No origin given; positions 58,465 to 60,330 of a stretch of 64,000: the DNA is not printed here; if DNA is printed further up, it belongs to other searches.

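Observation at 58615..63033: Translationally coupled pair: RACo-like 2Fe-2S/ASKHA ATPase and an Rsm22/METTL17-like methyltransferase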

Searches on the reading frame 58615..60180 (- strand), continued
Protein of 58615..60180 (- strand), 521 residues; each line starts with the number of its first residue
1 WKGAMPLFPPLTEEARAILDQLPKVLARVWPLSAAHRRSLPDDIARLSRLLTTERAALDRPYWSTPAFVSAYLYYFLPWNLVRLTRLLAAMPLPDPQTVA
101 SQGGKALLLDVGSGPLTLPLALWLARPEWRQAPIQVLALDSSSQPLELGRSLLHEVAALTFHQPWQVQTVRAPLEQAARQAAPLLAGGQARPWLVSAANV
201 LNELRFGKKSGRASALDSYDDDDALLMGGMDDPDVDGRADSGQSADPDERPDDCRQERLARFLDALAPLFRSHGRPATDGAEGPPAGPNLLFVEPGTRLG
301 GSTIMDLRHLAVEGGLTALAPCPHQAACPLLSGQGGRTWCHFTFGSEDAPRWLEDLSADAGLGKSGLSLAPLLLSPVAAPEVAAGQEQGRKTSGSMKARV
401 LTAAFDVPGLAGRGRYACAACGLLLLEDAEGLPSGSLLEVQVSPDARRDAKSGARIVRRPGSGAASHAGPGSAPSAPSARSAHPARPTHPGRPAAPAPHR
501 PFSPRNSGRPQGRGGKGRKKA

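Call 46: find_encoding_contigs(protein=P0383, flank=8000, max_places=2)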
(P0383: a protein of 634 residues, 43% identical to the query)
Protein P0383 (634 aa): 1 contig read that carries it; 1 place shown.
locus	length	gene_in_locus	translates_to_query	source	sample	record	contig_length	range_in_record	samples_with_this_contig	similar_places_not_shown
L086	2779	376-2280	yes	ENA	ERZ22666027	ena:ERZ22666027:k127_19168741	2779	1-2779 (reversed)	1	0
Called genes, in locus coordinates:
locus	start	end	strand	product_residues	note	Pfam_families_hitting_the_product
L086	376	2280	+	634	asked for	-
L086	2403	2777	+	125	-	?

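Call 47: find_encoding_contigs(protein=P0389, flank=8000, max_places=2)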
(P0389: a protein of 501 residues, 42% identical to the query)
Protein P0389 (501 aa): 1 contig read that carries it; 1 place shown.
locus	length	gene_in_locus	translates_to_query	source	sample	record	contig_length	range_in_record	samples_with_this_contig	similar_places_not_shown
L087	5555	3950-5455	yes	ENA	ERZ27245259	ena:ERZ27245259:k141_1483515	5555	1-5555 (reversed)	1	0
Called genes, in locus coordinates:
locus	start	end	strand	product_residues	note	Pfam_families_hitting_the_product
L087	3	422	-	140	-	?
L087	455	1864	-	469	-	PF02900:LigB, PF01871:AMMECR1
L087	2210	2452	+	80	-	PF01192:RNA_pol_Rpb6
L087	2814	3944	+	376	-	PF00226:DnaJ, PF01556:DnaJ_C, PF00684:DnaJ_CXXCXGXG, PF15777:Anti-TRAP (faint)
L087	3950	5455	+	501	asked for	PF09243:Rsm22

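Call 48: find_encoding_contigs(protein=P0321, flank=8000, max_places=2)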
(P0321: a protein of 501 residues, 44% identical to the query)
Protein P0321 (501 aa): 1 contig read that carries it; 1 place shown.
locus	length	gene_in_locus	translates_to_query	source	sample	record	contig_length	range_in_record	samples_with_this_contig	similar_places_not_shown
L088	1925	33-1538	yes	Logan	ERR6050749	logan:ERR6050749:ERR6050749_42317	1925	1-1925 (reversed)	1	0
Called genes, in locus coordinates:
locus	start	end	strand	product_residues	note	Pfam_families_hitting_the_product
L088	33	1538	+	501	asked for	PF09243:Rsm22 (faint)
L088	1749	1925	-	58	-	?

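Call 51: find_related_loci(query=A3, collection=metagenome_contigs, flank=6000)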
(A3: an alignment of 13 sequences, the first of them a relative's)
Query A3 (501 aa) in metagenome_contigs; peptide patterns used: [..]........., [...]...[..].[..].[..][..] (x = any residue, [..] = any of these).
600 stretches matched a pattern (row limit reached: there are more); 529 encode a relative of the query (tblastn E <= 1e-3); the best 80 are kept; 80 distinct loci.
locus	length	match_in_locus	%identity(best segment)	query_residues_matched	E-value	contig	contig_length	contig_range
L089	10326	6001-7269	44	1-428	3e-102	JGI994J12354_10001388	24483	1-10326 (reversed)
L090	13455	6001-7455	34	4-501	5e-79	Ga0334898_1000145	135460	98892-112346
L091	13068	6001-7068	42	1-430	1e-71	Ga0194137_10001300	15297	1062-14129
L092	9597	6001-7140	37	14-453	4e-71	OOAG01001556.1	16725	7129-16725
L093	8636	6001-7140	37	14-453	5e-71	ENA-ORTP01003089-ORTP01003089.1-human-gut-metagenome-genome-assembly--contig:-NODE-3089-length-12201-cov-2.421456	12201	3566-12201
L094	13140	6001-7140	37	14-453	9e-71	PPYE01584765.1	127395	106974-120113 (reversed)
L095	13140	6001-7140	37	14-453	7e-71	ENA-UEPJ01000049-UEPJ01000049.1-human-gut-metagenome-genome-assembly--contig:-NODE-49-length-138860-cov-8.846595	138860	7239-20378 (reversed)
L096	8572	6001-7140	37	14-453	6e-71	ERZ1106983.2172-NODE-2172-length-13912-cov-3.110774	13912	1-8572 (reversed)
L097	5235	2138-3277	37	14-453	1e-70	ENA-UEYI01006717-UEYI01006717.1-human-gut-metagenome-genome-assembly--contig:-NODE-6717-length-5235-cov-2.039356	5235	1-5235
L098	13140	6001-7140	37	14-453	3e-70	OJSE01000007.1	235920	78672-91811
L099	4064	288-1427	37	14-453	3e-70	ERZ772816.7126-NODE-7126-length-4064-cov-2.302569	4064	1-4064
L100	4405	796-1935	37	14-453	4e-70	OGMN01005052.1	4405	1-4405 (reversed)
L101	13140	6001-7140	37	14-453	5e-70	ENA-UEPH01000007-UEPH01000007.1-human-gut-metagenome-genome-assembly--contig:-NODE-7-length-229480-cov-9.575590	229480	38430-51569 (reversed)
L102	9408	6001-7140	37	14-453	5e-70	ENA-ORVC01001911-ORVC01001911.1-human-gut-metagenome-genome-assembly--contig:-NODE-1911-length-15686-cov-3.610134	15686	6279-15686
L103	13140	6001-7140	37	14-453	5e-70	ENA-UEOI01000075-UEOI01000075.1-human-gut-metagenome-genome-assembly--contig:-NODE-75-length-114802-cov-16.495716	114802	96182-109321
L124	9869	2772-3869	46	2-423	2e-66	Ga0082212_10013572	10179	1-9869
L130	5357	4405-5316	44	4-311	6e-63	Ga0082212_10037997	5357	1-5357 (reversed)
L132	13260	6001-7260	36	8-445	2e-62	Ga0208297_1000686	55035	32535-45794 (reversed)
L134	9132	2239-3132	41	1-312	5e-62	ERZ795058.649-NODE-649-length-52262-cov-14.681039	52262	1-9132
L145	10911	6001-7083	39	7-423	2e-58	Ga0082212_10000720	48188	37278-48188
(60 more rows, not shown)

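Call 56: predict_structure(alignment_id=A1)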
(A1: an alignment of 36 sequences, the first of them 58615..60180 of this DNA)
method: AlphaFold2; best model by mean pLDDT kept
length: 521 residues; sequences in the alignment: 36
mean_pLDDT: 82.3   pTM: 0.82
mean pLDDT of the five models: 82.3, 81.1, 80.9, 80.7, 80.5
residues with pLDDT >= 90: 342; 70-90: 40; 50-70: 46; < 50: 93
segments of 3 or more residues with pLDDT < 50: 209-249, 474-521
pLDDT, mean of each block of 10 residues (from residue 1): 86 98 98 98 97 84 96 98 98 95 96 98 98 98 97 98 98 96 95 97 69 43 43 46 46 82 95 64 74 95 95 94 90 77 96 98 97 88 61 80 95 96 96 94 93 93 60 46 39 38 40 41 46
secondary structure, 60 per line:
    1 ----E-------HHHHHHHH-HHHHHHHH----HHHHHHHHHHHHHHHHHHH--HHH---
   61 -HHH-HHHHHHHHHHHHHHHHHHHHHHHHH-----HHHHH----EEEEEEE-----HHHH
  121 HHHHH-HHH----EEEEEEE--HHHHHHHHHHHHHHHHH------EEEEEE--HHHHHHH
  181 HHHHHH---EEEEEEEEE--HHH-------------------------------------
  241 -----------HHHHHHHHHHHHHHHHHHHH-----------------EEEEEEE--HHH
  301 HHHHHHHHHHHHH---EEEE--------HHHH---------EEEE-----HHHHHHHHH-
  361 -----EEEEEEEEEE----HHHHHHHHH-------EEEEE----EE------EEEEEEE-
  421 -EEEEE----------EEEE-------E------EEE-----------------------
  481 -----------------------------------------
elements in order: H13-20 H22-29 H34-52 H66-90 H96-100 E105-111 H117-125 E134-140 H143-159 E166-171 H174-186 E190-198 H252-271 E289-295 H298-313 E317-320 H329-332 E342-345 H351-359 E366-375 H380-388 E396-400 E413-419 E422-426 E437-440 E455-457

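Call 59: fold_search(model_id=the predicted structure, library=pdb)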
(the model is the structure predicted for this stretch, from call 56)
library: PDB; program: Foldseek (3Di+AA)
matches with E <= 10: 1226; with E <= 0.001: 21
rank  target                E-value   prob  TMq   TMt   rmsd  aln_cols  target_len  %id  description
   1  8csu_7                2.0e-11  1.00  0.40  0.49  10.8       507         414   16  Human mitochondrial small subunit assembly intermediate (State C*) (released 2022-12-14)
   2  8csp_7                9.0e-11  1.00  0.42  0.54   9.7       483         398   16  Human mitochondrial small subunit assembly intermediate (State A) (released 2022-12-14)
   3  8css_7                1.1e-10  1.00  0.42  0.53  10.3       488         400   16  Human mitochondrial small subunit assembly intermediate (State D) (released 2022-12-14)
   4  8csr_7                5.2e-10  1.00  0.45  0.57   8.1       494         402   16  Human mitochondrial small subunit assembly intermediate (State C) (released 2022-12-14)
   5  8xt7_B                1.1e-04  1.00  0.24  0.38  11.6       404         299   12  The crystal structure of human AS3MT (released 2025-01-15)
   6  2o57_B                1.3e-04  1.00  0.22  0.38  12.5       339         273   12  Crystal Structure of a putative sarcosine dimethylglycine methyltransferase from Galdieria sulphuraria (released 2006-12-19)
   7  2f8l                  1.4e-04  0.99  0.23  0.33  13.1       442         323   10  Crystal structure of a putative class i s-adenosylmethionine-dependent methyltransferase (lmo1582) from listeria monocyt (released 2006-01-17)
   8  5b3h_A                1.5e-04  0.95  0.21  0.28  17.8       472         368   11  The crystal structure of the JACKDAW/IDD10 bound to the heterodimeric SHR-SCR complex (released 2017-03-01)
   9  8xt7_A                1.7e-04  1.00  0.24  0.38  11.6       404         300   12  The crystal structure of human AS3MT (released 2025-01-15)
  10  6cx6_A                2.2e-04  1.00  0.26  0.38  10.5       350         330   14  The structure of an As(III) S-adenosylmethionine methyltransferase with As(III) and S-adenosyl-L-homocysteine (SAH) (released 2018-06-27)
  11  2o57_D                2.8e-04  0.99  0.22  0.39  15.2       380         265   11  Crystal Structure of a putative sarcosine dimethylglycine methyltransferase from Galdieria sulphuraria (released 2006-12-19)
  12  4fs8                  3.9e-04  0.99  0.23  0.34  12.8       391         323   12  The structure of an As(III) S-adenosylmethionine methyltransferase: insights into the mechanism of arsenic biotransforma (released 2012-07-11)
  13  5b3g_A                4.7e-04  0.87  0.20  0.27  18.8       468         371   11  The crystal structure of the heterodimer of SHORT-ROOT and SCARECROW GRAS domains (released 2017-03-01)
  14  4fsd                  5.6e-04  0.99  0.23  0.34  12.8       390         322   12  ArsM arsenic(III) S-adenosylmethionine methyltransferase with As(III) (released 2012-07-11)
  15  6kpb_C                7.1e-04  0.89  0.21  0.28  18.6       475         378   11  The crystal structure of the JACKDAW/IDD10 bound to the homodimeric SCL3 (released 2020-09-02)
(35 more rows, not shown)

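Call 69: list_cluster_members(proteins=[P0389, P0383, P0321, P0346, P0364, P0377, P0338, P0360, P0366, P0355])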
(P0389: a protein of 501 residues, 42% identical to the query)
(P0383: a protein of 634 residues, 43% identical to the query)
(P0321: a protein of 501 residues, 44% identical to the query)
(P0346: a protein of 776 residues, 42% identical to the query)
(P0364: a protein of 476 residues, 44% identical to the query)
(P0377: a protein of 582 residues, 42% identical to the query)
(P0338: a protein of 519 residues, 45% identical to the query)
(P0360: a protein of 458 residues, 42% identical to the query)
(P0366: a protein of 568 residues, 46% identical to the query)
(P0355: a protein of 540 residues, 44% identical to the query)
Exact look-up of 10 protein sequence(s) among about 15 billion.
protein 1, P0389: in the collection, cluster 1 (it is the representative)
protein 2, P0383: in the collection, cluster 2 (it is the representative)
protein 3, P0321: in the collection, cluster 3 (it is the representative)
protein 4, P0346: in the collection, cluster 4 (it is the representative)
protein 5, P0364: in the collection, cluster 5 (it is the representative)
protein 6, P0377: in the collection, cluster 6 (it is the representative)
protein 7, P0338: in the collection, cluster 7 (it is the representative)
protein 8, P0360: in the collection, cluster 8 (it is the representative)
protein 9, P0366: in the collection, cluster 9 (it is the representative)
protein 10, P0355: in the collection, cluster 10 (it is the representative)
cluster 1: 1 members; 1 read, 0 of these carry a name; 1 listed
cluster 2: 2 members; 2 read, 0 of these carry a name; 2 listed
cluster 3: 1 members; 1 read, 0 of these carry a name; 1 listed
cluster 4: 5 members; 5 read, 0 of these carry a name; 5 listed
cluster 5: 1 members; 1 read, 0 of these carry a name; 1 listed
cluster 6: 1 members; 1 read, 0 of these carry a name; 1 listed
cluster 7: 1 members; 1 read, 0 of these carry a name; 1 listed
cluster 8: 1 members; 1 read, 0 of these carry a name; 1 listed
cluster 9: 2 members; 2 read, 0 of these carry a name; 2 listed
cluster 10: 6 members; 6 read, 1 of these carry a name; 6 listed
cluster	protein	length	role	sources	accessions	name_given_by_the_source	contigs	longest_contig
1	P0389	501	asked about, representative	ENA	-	-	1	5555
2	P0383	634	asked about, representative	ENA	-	-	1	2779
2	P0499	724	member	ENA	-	-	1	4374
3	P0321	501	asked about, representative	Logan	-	-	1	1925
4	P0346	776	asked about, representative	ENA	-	-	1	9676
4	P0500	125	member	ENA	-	-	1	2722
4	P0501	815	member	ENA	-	-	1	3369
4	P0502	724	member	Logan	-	-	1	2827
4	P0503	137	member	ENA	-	-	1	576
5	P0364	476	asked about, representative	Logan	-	-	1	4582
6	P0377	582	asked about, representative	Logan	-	-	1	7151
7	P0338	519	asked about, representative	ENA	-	-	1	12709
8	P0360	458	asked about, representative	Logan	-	-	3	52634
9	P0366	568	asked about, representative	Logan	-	-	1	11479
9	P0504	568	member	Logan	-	-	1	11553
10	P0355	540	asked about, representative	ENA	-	-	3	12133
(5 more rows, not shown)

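Call 70: find_encoding_contigs(protein=P0360, flank=7000, max_places=1)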
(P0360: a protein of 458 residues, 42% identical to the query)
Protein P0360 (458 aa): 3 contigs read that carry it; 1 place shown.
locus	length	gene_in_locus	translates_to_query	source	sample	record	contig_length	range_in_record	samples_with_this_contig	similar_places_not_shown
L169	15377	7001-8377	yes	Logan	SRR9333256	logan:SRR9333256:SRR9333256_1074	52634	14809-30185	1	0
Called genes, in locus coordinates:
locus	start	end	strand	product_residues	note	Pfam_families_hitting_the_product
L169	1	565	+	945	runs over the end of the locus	PF09925:DUF2157, PF14351:DUF4401, PF14345:GDYXXLXY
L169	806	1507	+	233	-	PF01171:ATP_bind_3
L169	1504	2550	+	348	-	PF01207:Dus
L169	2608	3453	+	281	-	PF02401:LYTB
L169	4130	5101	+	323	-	PF01584:CheW, PF00072:Response_reg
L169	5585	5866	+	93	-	PF01192:RNA_pol_Rpb6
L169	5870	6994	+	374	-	PF00226:DnaJ, PF01556:DnaJ_C, PF15777:Anti-TRAP (faint), PF00684:DnaJ_CXXCXGXG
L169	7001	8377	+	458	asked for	PF09243:Rsm22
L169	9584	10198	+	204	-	PF06693:DUF1190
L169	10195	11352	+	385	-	PF03738:GSP_synth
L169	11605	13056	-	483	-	PF02397:Bac_transf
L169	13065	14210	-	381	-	PF13579:Glyco_trans_4_4 (weak), PF20706:GT4-conflict (weak), PF00534:Glycos_transf_1, PF13692:Glyco_trans_1_4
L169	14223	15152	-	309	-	PF01180:DHO_dh, PF01207:Dus (faint)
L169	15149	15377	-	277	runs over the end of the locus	PF10418:DHODB_Fe-S_bind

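Call 71: find_encoding_contigs(protein=P0338, flank=7000, max_places=1)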
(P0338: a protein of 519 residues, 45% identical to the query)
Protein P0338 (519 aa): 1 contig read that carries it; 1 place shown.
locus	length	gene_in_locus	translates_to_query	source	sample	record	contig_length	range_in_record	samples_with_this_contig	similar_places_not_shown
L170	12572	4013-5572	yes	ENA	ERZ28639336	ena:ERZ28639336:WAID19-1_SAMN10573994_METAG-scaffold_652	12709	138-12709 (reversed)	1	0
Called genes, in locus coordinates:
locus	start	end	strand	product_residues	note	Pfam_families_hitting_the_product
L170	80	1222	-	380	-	PF01264:Chorismate_synt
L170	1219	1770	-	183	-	PF01202:SKI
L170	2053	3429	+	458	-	PF03447:NAD_binding_3, PF00742:Homoserine_dh, PF01842:ACT (weak)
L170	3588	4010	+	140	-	PF00582:Usp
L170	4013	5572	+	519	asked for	PF09243:Rsm22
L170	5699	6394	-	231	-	PF02570:CbiC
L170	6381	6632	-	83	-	-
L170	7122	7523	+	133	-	PF05443:ROS_MUCR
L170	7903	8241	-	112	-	PF01588:tRNA_bind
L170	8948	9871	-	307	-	PF01408:GFO_IDH_MocA (weak), PF16654:DAPDH_C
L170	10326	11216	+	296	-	PF01592:NifU_N, PF04324:Fer2_BFD, PF01106:NifU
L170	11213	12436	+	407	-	PF00266:Aminotran_5, PF01212:Beta_elim_lyase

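Call 72: find_encoding_contigs(protein=P0346, flank=7000, max_places=1)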
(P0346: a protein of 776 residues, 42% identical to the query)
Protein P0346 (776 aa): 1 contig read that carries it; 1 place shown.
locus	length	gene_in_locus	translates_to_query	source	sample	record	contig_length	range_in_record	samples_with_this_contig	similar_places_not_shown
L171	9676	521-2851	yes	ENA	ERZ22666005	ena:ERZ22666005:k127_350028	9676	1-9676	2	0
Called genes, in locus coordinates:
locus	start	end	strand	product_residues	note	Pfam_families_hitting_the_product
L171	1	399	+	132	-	?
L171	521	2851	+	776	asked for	PF09243:Rsm22 (weak)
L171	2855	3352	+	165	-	-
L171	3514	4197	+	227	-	PF01416:PseudoU_synth_1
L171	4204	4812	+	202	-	PF12917:YfbR-like, PF13023:HD_3, PF01966:HD (weak)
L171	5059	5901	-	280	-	-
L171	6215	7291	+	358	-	PF00072:Response_reg, PF01339:CheB_methylest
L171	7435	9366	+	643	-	PF02985:HEAT (faint), PF13513:HEAT_EZ (faint), PF13646:HEAT_2, PF25780:TPR_IPO5 (faint), PF00514:Arm (faint), PF01602:Adaptin_N (faint), PF13646:HEAT_2, PF13646:HEAT_2, +5 more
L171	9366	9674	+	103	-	?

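Call 79: search_protein_families(library=pfam, proteins=[L094:4475-5653:+, L132:4426-5685:+, L124:1641-2705:+, L134:1210-2160:+, L130:3128-4378:+, L058:6252-7634:+, L145:4807-5922:+], max_evalue=0.001)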
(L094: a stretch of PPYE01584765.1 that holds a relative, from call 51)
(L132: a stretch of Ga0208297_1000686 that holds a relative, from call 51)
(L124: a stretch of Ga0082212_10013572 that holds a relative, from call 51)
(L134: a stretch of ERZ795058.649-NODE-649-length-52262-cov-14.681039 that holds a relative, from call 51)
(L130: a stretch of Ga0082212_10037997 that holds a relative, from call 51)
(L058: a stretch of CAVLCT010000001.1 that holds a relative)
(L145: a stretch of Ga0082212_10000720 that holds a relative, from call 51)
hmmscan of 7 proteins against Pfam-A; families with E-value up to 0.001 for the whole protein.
L094:4475-5653:+ (392 aa): 1 family
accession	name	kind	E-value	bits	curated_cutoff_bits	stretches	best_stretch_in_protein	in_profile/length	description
PF00162.24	PGK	-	1.9e-141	471.9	27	1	6-378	1-379/379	Phosphoglycerate kinase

L132:4426-5685:+ (419 aa): 1 family
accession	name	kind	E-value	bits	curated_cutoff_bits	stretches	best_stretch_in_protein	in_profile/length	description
PF00162.24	PGK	-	1.2e-138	462.7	27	1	30-405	1-379/379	Phosphoglycerate kinase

L124:1641-2705:+ (354 aa): 1 family
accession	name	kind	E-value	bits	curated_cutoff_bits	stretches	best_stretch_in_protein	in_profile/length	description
PF13406.11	SLT_2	-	1.1e-47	163.1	24.3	1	148-324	56-207/292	Transglycosylase SLT domain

L134:1210-2160:+ (316 aa): 1 family
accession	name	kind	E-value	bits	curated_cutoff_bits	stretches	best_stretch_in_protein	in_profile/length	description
PF01263.26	Aldose_epim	-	5.7e-17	62.5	27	1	89-298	86-289/299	Aldose 1-epimerase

L130:3128-4378:+ (416 aa): 3 families
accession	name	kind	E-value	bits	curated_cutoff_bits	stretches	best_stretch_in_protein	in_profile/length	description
PF13487.12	HD_5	-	1.7e-40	138.9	27.2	2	225-388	5-170/170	HD domain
PF01966.28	HD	-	3.1e-18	66.6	22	2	236-355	3-115/116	HD domain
PF08668.18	HDOD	-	8.6e-05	22.5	22.9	0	236-277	97-136/196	HDOD domain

L058:6252-7634:+ (460 aa): 1 family
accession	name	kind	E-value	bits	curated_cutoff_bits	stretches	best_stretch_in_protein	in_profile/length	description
PF09820.16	AAA-ATPase_like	-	4e-48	164.3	26.1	1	10-227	1-201/201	Predicted AAA-ATPase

L145:4807-5922:+ (371 aa): 1 family
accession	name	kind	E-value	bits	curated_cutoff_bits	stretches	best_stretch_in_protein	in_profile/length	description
PF13406.11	SLT_2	-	2.6e-48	165.2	24.3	1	162-341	53-208/292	Transglycosylase SLT domain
